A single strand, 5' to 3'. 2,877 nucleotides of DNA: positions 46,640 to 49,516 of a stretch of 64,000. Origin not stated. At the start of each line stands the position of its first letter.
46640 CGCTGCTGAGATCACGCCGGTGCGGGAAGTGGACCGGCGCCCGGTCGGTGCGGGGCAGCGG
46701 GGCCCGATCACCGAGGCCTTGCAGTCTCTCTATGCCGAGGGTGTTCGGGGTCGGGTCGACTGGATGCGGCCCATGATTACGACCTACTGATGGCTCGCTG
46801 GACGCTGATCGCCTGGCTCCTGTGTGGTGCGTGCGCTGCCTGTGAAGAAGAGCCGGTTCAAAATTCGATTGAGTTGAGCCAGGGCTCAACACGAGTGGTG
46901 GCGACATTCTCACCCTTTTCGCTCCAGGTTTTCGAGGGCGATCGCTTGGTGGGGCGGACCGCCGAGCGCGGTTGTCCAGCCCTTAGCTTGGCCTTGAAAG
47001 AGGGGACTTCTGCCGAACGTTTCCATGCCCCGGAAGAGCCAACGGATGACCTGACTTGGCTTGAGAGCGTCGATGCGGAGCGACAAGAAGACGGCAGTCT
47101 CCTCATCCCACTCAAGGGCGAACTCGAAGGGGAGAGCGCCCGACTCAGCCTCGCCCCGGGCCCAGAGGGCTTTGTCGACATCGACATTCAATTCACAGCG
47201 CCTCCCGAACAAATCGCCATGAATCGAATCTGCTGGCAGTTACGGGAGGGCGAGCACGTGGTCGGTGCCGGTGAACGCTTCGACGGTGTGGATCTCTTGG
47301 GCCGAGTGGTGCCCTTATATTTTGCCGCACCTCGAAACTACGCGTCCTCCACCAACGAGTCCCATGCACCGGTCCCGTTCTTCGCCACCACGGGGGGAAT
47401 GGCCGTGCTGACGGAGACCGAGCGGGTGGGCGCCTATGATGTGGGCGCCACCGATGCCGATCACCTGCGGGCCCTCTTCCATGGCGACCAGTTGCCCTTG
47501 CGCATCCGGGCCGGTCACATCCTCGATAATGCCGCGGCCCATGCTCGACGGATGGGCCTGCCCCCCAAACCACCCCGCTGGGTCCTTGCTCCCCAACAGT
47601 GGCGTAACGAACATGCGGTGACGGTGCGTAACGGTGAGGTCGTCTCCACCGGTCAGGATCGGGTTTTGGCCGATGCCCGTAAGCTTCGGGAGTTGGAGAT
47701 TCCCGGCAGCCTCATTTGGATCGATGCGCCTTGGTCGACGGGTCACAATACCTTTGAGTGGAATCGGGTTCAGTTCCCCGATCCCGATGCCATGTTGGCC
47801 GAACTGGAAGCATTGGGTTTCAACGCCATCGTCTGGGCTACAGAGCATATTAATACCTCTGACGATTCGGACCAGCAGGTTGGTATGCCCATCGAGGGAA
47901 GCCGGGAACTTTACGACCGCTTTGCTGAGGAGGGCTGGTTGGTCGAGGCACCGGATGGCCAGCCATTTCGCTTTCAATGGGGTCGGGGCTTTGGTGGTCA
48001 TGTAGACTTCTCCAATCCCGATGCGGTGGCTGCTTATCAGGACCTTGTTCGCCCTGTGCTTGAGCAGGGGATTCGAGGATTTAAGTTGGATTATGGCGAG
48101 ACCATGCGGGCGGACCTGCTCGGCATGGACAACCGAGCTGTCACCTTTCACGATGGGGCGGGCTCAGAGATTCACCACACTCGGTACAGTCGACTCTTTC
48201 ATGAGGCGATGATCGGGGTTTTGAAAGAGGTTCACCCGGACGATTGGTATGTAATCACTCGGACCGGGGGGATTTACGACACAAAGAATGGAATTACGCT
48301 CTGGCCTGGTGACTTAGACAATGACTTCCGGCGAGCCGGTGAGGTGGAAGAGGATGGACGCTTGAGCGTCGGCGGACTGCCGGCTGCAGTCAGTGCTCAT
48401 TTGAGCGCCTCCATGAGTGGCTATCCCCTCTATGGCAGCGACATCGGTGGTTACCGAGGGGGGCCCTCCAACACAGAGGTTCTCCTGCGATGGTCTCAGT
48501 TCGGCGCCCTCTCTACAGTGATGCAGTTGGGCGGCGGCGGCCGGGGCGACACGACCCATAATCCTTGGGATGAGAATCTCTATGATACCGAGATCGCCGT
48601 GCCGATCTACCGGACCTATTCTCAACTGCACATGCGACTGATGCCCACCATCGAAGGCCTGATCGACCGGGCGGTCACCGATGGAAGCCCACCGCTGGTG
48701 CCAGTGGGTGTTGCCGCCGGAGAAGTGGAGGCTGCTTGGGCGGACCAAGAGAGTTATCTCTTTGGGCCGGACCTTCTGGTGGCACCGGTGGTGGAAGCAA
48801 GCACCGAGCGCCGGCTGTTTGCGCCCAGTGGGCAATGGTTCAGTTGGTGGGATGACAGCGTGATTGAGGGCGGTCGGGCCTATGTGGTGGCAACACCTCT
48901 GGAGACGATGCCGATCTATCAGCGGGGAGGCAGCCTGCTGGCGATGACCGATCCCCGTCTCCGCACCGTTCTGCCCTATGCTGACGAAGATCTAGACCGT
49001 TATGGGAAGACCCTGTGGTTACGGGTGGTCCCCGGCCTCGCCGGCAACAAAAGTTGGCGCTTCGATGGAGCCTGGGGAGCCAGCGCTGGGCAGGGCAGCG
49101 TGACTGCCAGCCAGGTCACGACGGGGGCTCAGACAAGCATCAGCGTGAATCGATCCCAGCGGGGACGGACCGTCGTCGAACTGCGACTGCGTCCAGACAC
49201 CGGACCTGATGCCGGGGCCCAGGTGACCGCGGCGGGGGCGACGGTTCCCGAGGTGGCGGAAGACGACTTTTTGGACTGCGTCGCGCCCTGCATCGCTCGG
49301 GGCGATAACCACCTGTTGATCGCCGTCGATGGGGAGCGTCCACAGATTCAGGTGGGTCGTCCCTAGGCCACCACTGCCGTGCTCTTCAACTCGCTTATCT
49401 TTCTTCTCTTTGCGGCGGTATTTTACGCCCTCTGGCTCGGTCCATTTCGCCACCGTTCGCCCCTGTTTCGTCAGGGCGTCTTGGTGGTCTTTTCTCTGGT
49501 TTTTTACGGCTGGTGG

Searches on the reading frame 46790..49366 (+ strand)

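Call 12: search_protein_families(library=pfam, proteins=[window:46790-49366:+], max_evalue=0.001)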
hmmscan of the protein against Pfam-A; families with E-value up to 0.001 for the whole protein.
window:46790-49366:+ (858 aa): 3 families
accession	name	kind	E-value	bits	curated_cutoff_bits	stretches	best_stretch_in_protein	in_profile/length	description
PF01055.32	Glyco_hydro_31_2nd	-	3.5e-43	148.6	23.5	1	258-621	1-325/328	Glycosyl hydrolases family 31 TIM-barrel domain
PF21365.3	Glyco_hydro_31_3rd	-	3.1e-16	60.1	24.4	1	632-716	1-86/87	Glycosyl hydrolase family 31 C-terminal domain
PF13802.12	Gal_mutarotas_2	-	1.9e-05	25.5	27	1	24-203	47-170/184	Glycosyl hydrolase 31 N-terminal galactose mutarotase-like domain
